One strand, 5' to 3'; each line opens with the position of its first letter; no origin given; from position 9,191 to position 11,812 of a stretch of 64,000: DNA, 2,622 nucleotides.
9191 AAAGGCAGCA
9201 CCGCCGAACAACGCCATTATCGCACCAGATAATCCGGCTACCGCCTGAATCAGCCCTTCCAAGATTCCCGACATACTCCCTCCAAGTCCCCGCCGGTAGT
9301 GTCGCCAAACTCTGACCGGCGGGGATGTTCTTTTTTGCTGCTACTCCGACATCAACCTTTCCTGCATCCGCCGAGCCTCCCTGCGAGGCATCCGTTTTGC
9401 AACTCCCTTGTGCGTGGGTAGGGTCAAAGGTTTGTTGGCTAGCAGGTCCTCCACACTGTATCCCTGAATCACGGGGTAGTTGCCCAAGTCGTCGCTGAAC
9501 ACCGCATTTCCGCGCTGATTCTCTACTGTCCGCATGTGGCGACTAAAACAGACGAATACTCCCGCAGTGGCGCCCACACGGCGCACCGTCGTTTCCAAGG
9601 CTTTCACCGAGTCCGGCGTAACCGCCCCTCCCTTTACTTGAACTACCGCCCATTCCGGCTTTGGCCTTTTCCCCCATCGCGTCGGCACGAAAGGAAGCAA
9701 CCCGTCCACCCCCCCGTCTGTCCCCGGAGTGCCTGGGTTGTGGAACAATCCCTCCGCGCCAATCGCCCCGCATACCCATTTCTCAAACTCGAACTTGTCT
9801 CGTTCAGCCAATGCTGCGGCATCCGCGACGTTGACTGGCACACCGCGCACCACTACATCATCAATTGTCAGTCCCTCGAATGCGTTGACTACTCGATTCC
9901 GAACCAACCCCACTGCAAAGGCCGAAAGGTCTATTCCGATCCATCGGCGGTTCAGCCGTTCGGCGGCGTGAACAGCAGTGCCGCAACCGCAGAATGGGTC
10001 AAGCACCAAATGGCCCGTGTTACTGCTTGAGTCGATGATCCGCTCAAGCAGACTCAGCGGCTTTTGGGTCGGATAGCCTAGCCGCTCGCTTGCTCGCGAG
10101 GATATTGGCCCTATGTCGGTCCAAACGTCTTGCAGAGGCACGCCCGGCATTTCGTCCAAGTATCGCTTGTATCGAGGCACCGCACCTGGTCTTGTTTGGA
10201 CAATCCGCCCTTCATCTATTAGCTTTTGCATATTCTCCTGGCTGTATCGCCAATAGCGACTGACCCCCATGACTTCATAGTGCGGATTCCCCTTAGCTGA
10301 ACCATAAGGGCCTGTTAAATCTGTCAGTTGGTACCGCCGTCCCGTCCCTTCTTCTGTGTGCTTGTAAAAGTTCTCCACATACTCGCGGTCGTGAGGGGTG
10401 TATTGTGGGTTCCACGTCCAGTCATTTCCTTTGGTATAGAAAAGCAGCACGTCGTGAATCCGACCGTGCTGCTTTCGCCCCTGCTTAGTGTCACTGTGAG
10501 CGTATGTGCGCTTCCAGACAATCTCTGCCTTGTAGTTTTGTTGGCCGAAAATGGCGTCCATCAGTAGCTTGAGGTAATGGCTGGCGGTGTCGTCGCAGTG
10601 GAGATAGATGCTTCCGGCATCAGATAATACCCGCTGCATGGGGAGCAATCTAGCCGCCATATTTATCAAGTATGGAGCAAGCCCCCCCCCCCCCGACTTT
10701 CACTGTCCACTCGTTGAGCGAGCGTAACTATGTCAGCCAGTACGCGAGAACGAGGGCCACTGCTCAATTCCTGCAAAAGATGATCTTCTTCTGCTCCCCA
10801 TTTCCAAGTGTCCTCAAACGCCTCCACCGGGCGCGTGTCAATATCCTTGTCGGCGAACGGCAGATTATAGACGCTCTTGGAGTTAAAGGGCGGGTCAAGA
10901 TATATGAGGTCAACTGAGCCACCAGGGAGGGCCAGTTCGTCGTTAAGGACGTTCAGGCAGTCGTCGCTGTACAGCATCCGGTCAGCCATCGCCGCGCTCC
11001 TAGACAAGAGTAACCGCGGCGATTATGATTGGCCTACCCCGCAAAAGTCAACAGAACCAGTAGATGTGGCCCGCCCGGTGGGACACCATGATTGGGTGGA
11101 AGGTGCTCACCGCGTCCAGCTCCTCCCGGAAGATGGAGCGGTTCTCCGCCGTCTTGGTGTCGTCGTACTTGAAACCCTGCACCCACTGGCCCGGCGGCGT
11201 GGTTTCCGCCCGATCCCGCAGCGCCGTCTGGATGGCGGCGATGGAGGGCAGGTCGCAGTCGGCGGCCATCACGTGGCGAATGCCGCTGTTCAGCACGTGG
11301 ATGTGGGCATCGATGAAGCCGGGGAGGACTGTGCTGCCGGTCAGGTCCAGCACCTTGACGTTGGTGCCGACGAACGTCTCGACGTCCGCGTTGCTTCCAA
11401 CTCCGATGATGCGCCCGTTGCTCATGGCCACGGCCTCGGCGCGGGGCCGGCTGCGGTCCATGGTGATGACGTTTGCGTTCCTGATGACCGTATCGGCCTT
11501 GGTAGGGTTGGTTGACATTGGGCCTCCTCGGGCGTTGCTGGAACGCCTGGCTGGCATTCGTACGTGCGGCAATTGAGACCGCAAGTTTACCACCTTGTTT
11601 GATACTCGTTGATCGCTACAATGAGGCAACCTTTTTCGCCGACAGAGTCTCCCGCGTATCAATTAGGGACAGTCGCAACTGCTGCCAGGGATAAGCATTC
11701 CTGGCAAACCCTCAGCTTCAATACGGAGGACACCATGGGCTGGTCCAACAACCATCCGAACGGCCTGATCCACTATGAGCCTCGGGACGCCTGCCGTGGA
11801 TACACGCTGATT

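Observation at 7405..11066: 3.65-kb IS6-family element with cargo genes, caught splitting an amidohydrolase gene (exact junctions visible)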

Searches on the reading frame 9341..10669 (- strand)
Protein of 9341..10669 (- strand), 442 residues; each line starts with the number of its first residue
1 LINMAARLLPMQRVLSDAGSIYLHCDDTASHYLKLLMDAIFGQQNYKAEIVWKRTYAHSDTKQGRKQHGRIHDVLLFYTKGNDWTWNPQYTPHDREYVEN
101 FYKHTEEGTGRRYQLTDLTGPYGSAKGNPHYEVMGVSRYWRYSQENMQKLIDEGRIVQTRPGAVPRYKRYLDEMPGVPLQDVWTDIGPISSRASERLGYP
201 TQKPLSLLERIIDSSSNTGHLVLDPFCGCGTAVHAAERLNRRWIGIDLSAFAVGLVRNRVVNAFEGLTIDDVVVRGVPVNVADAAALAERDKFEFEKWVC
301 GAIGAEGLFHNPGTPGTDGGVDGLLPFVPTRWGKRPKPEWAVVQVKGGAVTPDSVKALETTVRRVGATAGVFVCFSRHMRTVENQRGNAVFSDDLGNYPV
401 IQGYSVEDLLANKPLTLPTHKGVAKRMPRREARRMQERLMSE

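Call 3: search_protein_families(library=pfam, proteins=[window:9341-10669:-], max_evalue=0.01)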
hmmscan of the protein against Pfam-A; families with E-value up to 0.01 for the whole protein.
window:9341-10669:- (442 aa): 3 families
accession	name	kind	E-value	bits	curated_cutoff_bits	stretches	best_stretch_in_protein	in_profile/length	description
PF01555.25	N6_N4_Mtase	-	1e-32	114.3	26.7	1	8-251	36-214/221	DNA methylase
PF04471.18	Mrr_cat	-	0.00013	22.5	21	1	291-377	5-88/115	Restriction endonuclease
PF22722.2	NA-iREase1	-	0.0015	18.9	27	1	316-378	22-80/106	NACHT-associated inactive Restriction Endonuclease 1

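Call 8: search_protein_families(library=ncbifam, proteins=[window:9341-10669:-], max_evalue=0.01)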
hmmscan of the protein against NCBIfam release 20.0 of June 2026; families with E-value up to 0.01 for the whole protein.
window:9341-10669:- (442 aa): 3 families
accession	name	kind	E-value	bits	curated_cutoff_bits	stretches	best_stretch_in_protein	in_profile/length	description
NF008572.0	PRK11524.1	equivalog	9.4e-18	64.3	292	1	189-271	185-269/294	adenine-specific DNA-methyltransferase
NF050803.1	DnaMtaseCcrMCaul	equivalog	1.4e-14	53.8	830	1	198-262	185-249/350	adenine-specific DNA-methyltransferase CcrM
NF010253.0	PRK13699.1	subfamily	1.5e-09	37.9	244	1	194-249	139-194/226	DNA methyltransferase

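Call 45: search_protein_families(library=phrogs, proteins=[window:9341-10669:-], max_evalue=0.01)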
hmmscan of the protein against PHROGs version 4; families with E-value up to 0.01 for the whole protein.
window:9341-10669:- (442 aa): 9 families
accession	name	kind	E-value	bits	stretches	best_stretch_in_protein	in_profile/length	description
phrog_67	-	other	4.2e-37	129.6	1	7-250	177-333/743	DNA methyltransferase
phrog_498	-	other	8.7e-16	58.5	1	11-260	264-420/633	DNA methyltransferase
phrog_3008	-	other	1e-15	58.7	1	199-264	150-215/244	DNA methyltransferase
phrog_6952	-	other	1.6e-12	48.7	1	168-249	87-164/181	DNA methyltransferase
phrog_18293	-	other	1.8e-10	41.8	1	197-261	44-108/119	methyltransferase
phrog_23085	-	unknown function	3.2e-09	37.6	1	195-276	40-121/138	-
phrog_23148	-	unknown function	1.4e-08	35.9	1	199-260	85-146/165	-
phrog_16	-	DNA, RNA and nucleotide metabolism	4.2e-05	22.9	1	203-249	852-898/986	DNA helicase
phrog_12517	-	unknown function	0.0029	17.8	0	218-263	105-150/316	-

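Call 82: find_encoding_contigs(protein=window:9341-10669:-, flank=6000, max_places=5)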
Protein window:9341-10669:- (442 aa): no gene with exactly this product is on record in the collection.

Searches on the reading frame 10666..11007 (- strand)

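Call 3: search_protein_families(library=pfam, proteins=[window:10666-11007:-], max_evalue=0.01)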
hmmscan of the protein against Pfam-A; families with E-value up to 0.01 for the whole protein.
window:10666-11007:- (113 aa): 0 families

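Call 8: search_protein_families(library=ncbifam, proteins=[window:10666-11007:-], max_evalue=0.01)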
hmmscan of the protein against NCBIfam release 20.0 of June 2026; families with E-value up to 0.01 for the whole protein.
window:10666-11007:- (113 aa): 3 families
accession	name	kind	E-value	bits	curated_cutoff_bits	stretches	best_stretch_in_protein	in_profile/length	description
NF050803.1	DnaMtaseCcrMCaul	equivalog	0.00047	19.2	830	1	12-69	6-56/350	adenine-specific DNA-methyltransferase CcrM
NF008572.0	PRK11524.1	equivalog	0.0042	16.2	292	1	8-44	13-46/294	adenine-specific DNA-methyltransferase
TIGR00095.1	TIGR00095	equivalog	0.0043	16.7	117.5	1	25-48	118-141/194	16S rRNA (guanine(966)-N(2))-methyltransferase RsmD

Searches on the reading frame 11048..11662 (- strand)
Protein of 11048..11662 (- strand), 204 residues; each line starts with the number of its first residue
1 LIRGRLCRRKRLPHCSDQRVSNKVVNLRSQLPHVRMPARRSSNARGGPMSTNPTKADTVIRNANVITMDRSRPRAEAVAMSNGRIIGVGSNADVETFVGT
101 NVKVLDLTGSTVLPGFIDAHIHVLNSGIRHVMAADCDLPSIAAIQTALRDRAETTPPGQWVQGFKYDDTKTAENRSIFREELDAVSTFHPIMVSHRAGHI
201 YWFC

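Call 3: search_protein_families(library=pfam, proteins=[window:11048-11662:-], max_evalue=0.01)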
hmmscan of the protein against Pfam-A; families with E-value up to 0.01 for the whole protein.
window:11048-11662:- (204 aa): 2 families
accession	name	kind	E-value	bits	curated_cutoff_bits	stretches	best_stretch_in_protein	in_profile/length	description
PF07969.17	Amidohydro_3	-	5.1e-22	79.4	29.7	1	103-200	1-101/472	Amidohydrolase family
PF01979.26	Amidohydro_1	-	0.0033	17.2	25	1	111-155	1-29/345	Amidohydrolase family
